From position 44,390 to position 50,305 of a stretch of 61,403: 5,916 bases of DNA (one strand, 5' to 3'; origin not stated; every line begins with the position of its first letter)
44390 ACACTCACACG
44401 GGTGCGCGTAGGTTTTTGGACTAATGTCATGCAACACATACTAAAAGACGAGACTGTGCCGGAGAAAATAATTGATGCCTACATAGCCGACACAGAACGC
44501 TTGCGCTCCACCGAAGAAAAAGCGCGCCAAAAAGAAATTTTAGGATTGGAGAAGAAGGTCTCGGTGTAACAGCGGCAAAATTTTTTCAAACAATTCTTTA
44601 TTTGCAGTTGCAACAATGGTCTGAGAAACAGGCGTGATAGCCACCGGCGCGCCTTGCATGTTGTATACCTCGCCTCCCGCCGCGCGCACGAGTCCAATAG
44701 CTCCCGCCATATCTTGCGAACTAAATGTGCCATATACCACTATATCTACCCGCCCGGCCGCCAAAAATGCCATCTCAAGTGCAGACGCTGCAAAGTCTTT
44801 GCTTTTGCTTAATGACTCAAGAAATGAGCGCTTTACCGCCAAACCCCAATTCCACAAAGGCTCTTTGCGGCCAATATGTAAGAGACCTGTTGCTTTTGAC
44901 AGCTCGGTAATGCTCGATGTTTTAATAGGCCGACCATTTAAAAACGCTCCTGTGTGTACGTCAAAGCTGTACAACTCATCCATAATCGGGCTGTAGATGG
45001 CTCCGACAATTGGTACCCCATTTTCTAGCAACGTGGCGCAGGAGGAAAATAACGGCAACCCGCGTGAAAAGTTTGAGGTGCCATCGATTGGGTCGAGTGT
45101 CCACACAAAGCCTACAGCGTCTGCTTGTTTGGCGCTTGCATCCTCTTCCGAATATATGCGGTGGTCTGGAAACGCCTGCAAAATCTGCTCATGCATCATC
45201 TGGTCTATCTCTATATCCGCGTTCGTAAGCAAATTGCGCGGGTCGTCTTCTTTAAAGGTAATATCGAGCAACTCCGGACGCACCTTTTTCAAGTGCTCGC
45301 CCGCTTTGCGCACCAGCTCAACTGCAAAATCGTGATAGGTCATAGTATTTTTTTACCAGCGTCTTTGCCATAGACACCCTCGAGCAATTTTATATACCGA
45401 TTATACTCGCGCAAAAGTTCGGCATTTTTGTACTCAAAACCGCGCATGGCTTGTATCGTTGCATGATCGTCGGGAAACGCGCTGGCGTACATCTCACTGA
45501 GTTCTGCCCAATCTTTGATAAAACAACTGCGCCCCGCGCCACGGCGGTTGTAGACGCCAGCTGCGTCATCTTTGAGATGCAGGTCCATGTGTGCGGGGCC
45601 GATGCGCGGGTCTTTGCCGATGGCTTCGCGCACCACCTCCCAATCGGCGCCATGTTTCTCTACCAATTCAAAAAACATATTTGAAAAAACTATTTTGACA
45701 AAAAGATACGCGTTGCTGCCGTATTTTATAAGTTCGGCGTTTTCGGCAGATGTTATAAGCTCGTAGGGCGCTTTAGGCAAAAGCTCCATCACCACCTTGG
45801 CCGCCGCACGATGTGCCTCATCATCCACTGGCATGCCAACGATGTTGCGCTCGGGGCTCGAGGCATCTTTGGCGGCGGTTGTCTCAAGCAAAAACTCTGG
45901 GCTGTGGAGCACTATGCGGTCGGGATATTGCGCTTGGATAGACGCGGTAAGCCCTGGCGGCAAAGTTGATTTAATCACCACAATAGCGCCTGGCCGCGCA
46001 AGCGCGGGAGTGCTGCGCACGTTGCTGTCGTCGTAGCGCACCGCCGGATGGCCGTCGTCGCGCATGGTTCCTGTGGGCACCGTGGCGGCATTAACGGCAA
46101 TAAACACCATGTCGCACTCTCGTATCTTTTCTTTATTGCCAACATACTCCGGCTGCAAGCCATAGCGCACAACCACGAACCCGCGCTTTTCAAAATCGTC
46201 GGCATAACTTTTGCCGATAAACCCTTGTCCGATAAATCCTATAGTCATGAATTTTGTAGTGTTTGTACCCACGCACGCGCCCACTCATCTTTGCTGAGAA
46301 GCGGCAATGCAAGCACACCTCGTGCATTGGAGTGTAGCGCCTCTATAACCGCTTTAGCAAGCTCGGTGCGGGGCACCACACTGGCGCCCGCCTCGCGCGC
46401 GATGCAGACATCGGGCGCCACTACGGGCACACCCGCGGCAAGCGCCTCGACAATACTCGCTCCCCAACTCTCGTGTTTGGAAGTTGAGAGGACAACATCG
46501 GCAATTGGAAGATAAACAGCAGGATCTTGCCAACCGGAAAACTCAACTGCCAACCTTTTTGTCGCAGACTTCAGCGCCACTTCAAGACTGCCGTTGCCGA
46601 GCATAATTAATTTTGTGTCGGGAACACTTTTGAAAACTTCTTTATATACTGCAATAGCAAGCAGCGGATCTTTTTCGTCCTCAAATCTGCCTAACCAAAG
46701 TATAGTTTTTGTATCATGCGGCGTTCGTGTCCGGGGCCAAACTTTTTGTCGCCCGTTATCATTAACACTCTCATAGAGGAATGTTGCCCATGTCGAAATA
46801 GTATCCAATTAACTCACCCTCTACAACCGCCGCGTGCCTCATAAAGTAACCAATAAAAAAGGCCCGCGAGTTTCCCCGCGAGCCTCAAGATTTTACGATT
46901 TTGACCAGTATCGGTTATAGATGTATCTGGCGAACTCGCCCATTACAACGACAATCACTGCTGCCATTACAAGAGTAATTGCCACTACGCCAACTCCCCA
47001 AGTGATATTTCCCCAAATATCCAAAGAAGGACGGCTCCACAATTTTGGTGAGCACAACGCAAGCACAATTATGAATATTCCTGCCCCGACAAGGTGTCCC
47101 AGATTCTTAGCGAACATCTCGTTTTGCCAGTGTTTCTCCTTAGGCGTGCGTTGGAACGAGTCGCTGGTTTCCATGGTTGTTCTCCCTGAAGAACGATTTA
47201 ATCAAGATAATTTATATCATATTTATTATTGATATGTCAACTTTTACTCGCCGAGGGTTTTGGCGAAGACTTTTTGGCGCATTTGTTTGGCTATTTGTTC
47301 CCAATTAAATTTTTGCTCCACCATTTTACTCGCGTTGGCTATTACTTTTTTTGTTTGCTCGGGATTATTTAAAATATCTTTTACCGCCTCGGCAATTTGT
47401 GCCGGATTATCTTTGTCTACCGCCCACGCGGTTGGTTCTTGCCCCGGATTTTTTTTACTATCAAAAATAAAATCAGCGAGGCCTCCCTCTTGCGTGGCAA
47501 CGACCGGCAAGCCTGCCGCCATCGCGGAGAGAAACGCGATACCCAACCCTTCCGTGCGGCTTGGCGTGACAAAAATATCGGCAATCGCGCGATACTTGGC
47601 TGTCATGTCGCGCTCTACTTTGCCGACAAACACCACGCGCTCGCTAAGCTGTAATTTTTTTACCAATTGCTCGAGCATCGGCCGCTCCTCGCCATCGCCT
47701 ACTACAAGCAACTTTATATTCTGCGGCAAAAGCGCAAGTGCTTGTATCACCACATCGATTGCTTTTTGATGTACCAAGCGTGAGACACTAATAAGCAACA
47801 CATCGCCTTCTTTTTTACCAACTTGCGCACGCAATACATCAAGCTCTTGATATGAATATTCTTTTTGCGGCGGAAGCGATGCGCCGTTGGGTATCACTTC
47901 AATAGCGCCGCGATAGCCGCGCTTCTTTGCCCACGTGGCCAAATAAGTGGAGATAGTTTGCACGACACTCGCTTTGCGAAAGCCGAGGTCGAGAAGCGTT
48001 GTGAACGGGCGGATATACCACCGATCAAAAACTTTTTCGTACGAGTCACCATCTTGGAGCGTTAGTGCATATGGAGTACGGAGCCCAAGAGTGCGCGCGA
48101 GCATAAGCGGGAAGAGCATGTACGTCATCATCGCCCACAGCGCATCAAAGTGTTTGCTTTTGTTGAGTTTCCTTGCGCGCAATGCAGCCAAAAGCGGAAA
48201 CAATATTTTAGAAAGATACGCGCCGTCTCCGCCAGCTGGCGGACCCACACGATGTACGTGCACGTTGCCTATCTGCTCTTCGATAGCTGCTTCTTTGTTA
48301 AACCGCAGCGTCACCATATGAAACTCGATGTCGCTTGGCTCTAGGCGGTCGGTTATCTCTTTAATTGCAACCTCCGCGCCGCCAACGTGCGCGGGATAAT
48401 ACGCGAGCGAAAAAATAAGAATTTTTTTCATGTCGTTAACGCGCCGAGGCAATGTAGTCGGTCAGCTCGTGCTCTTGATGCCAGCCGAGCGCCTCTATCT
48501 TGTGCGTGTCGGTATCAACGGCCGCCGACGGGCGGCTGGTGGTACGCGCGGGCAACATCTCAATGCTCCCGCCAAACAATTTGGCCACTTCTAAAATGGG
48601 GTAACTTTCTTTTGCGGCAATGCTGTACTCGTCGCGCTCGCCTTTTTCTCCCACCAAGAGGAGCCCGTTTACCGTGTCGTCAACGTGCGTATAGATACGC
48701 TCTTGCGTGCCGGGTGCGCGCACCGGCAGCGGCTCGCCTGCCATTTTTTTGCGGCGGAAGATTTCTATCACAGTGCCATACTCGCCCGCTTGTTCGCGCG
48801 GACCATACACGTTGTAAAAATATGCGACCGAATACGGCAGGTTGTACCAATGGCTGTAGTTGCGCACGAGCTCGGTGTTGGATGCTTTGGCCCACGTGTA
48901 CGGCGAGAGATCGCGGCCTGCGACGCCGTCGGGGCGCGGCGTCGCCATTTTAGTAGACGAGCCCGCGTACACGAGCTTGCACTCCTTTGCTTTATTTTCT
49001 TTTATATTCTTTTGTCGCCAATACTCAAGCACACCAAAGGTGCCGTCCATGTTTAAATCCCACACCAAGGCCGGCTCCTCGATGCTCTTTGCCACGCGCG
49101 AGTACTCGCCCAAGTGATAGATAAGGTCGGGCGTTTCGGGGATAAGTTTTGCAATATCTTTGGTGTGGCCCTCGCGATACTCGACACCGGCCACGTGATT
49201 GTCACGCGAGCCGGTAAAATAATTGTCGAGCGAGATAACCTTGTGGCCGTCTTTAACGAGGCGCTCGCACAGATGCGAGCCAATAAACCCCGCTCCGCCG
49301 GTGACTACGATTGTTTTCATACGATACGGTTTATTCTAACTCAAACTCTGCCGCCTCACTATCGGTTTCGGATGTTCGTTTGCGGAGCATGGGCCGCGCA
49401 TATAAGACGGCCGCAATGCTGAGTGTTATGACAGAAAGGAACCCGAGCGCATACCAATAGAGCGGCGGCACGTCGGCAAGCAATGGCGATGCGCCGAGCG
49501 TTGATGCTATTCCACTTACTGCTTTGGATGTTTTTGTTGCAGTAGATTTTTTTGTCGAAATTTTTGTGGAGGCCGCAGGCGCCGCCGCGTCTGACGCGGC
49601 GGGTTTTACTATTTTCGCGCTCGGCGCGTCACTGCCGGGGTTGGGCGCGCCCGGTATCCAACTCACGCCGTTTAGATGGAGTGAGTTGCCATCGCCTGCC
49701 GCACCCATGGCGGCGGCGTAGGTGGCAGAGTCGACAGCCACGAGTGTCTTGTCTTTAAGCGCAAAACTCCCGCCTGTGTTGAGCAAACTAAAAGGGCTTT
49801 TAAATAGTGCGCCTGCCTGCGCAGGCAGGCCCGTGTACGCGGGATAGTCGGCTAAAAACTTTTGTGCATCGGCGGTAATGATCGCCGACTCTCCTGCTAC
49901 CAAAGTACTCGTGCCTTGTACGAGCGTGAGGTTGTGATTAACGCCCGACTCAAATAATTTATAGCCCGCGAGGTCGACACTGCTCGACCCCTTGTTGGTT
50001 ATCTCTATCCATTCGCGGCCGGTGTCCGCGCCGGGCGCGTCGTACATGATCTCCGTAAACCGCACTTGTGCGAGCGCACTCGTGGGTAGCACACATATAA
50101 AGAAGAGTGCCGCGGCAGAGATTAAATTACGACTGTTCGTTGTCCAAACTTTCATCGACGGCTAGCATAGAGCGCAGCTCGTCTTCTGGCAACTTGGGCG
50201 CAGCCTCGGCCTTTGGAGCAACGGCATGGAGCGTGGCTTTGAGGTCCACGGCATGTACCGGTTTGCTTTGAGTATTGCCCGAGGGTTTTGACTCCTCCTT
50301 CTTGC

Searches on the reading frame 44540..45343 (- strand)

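Call 58: search_protein_families(library=pfam, proteins=[window:44540-45343:-], max_evalue=0.00001)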
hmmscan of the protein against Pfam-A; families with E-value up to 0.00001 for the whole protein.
window:44540-45343:- (267 aa): 1 family
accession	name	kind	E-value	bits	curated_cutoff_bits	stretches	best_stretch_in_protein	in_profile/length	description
PF00459.30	Inositol_P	-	4.2e-47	161.3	27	1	5-260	7-267/271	Inositol monophosphatase family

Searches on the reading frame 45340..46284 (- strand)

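Call 57: search_protein_families(library=pfam, proteins=[window:45340-46284:-], max_evalue=0.00001)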
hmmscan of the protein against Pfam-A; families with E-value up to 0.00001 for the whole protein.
window:45340-46284:- (314 aa): 2 families
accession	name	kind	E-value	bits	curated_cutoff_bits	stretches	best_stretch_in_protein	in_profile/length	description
PF00984.24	UDPG_MGDP_dh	-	7.5e-14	52.1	25.4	1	181-267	1-76/94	UDP-glucose/GDP-mannose dehydrogenase family, central domain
PF03721.20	UDPG_MGDP_dh_N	-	1.1e-13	51.6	27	1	51-157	71-181/187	UDP-glucose/GDP-mannose dehydrogenase family, NAD binding domain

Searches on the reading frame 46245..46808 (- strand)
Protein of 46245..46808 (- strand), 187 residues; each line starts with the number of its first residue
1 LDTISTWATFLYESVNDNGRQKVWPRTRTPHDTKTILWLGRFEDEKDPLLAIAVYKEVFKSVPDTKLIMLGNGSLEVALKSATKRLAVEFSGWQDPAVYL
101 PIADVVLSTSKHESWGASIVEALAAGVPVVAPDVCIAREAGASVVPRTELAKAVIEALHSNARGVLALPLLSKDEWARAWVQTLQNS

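Call 57: search_protein_families(library=pfam, proteins=[window:46245-46808:-], max_evalue=0.00001)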
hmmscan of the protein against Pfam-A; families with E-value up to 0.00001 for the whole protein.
window:46245-46808:- (187 aa): 3 families
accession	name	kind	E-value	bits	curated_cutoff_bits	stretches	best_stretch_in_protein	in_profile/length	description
PF00534.26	Glycos_transf_1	-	3.3e-18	66.2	26.4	1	27-140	9-130/172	Glycosyl transferases group 1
PF13692.12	Glyco_trans_1_4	-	6.4e-17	62.6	27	1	34-158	2-140/142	Glycosyl transferases group 1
PF20706.3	GT4-conflict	-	1.1e-08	34.9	26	1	25-186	187-357/385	Family 4 Glycosyltransferase in conflict systems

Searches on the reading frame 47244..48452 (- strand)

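Call 57: search_protein_families(library=pfam, proteins=[window:47244-48452:-], max_evalue=0.00001)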
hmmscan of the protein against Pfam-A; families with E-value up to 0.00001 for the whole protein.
window:47244-48452:- (402 aa): 6 families
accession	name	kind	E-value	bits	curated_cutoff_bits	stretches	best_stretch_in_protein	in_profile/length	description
PF00534.26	Glycos_transf_1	-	7.2e-40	136.8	26.4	1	207-376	5-171/172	Glycosyl transferases group 1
PF13692.12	Glyco_trans_1_4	-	1.4e-31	110.1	27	1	220-363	4-142/142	Glycosyl transferases group 1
PF20706.3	GT4-conflict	-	7.9e-15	55.2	26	1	224-390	204-384/385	Family 4 Glycosyltransferase in conflict systems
PF13439.12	Glyco_transf_4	-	3e-14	53.8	28.5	1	23-191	1-166/170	Glycosyltransferase Family 4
PF13579.12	Glyco_trans_4_4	-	1.8e-13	51.6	29.7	1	24-190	1-158/158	Glycosyl transferase 4-like domain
PF13524.12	Glyco_trans_1_2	-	7.7e-06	26.4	25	0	242-392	12-143/144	Glycosyl transferase-like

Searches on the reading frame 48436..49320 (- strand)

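Call 57: search_protein_families(library=pfam, proteins=[window:48436-49320:-], max_evalue=0.00001)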
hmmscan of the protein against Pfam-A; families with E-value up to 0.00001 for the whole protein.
window:48436-49320:- (294 aa): 4 families
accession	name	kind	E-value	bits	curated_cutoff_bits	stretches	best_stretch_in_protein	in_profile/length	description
PF01370.27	Epimerase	-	1.1e-40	140.1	20.9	1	4-234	1-239/240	NAD dependent epimerase/dehydratase family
PF16363.11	GDP_Man_Dehyd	-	6.6e-35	121.6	27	1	6-253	2-266/332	GDP-mannose 4,6 dehydratase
PF02719.21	Polysacc_synt_2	-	5e-06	26.4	20.2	0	4-248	1-242/293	Polysaccharide biosynthesis protein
PF01073.25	3Beta_HSD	-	8e-06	25.5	22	0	5-107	1-109/280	3-beta hydroxysteroid dehydrogenase/isomerase family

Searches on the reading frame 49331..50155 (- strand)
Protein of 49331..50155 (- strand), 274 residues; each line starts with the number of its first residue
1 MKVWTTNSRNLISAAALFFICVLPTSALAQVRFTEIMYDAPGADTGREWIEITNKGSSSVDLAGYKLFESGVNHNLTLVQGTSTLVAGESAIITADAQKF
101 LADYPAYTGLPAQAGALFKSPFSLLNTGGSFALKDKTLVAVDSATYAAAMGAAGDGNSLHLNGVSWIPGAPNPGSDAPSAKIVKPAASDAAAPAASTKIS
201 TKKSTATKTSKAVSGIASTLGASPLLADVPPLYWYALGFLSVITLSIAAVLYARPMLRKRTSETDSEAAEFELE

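Call 57: search_protein_families(library=pfam, proteins=[window:49331-50155:-], max_evalue=0.00001)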
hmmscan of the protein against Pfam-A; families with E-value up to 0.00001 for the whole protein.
window:49331-50155:- (274 aa): 1 family
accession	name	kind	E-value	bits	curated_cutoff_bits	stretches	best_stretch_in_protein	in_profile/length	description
PF00932.25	LTD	-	9.2e-15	55.4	34.3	1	25-146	2-107/109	Lamin Tail Domain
